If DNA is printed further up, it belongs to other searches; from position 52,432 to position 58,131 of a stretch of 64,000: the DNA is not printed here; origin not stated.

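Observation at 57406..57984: RHS C-terminal toxin domain with an L,D-transpeptidase (YkuD)-like His...Cys core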

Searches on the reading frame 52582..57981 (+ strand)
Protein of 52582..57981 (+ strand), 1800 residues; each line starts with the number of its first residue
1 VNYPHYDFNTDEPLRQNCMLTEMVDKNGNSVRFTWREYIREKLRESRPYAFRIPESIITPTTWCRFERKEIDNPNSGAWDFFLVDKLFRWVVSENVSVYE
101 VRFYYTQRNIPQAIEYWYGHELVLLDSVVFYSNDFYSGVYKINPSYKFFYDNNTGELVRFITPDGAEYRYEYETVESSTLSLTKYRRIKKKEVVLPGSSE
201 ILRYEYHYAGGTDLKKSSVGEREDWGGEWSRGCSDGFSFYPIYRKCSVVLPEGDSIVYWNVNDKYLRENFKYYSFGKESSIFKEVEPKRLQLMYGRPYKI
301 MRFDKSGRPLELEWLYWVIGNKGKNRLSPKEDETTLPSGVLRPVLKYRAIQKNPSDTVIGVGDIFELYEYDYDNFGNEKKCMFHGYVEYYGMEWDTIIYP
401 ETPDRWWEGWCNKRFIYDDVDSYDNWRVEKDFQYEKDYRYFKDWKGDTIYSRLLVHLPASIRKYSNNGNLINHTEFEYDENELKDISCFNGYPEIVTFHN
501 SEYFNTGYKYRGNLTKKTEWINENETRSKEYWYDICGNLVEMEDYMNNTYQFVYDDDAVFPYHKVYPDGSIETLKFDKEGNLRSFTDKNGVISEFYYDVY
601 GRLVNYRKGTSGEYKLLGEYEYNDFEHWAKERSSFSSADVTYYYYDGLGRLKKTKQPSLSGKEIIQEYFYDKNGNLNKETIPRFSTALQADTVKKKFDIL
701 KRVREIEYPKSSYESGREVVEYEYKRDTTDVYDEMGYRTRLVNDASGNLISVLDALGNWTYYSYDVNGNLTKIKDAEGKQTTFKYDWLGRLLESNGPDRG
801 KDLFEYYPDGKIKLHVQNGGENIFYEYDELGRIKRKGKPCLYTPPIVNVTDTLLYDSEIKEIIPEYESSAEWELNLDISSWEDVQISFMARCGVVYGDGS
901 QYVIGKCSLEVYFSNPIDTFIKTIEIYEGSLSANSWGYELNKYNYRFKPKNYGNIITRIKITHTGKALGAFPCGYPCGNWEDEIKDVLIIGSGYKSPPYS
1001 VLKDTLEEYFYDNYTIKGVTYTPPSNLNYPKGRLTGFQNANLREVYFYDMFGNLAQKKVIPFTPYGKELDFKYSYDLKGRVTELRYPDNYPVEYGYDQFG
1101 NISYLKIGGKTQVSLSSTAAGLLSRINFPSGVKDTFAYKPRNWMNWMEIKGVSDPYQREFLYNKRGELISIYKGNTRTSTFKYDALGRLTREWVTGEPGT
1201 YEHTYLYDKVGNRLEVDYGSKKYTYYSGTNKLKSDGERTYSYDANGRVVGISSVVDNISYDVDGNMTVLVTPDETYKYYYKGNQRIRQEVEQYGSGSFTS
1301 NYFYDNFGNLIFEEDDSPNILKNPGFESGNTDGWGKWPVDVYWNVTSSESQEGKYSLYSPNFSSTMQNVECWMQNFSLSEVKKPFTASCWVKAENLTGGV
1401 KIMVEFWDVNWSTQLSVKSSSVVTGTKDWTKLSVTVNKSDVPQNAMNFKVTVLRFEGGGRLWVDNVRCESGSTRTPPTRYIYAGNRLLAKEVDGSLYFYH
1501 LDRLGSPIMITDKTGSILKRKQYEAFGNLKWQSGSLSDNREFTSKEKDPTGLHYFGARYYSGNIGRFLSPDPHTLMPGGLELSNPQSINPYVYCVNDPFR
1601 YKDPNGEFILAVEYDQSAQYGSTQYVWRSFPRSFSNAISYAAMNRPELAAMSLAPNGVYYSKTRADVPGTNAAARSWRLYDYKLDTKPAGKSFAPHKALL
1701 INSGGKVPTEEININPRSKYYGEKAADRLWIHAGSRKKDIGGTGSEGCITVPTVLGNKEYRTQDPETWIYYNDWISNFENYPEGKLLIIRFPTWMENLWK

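Call 6: search_protein_families(library=pfam, proteins=[window:52582-57981:+], max_evalue=1)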
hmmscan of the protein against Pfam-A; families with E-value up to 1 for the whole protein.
window:52582-57981:+ (1800 aa): 3 families
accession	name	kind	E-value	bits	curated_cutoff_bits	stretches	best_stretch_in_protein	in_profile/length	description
PF05593.20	RHS_repeat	-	4.6e-32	110.2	22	6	764-798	1-35/38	RHS Repeat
PF03527.20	RHS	-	8.2e-06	26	27.9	1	1497-1529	2-34/38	RHS protein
PF02018.23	CBM_4_9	-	2.3e-05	25.2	25.9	1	1319-1439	2-119/136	Carbohydrate binding domain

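Call 11: search_protein_families(library=ncbifam, proteins=[window:52582-57981:+], max_evalue=1)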
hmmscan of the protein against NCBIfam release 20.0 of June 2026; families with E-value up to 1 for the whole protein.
window:52582-57981:+ (1800 aa): 4 families
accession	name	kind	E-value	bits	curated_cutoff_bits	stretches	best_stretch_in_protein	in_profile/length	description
NF041261.1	RHS_core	equivalog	2.6e-21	75.2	2000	5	732-835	551-653/1261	RHS element core protein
TIGR01643.1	YD_repeat_2x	repeat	4e-20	71.4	15.8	4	764-801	1-38/42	YD repeat-containing protein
TIGR03696.1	Rhs_assc_core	domain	1.8e-19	70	32.5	1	1523-1606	1-75/76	RHS repeat-associated core domain-containing protein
NF033675.1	NTTRR-F1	subfamily_domain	0.23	11.6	70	1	1319-1466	4-150/155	NTTRR-F1 domain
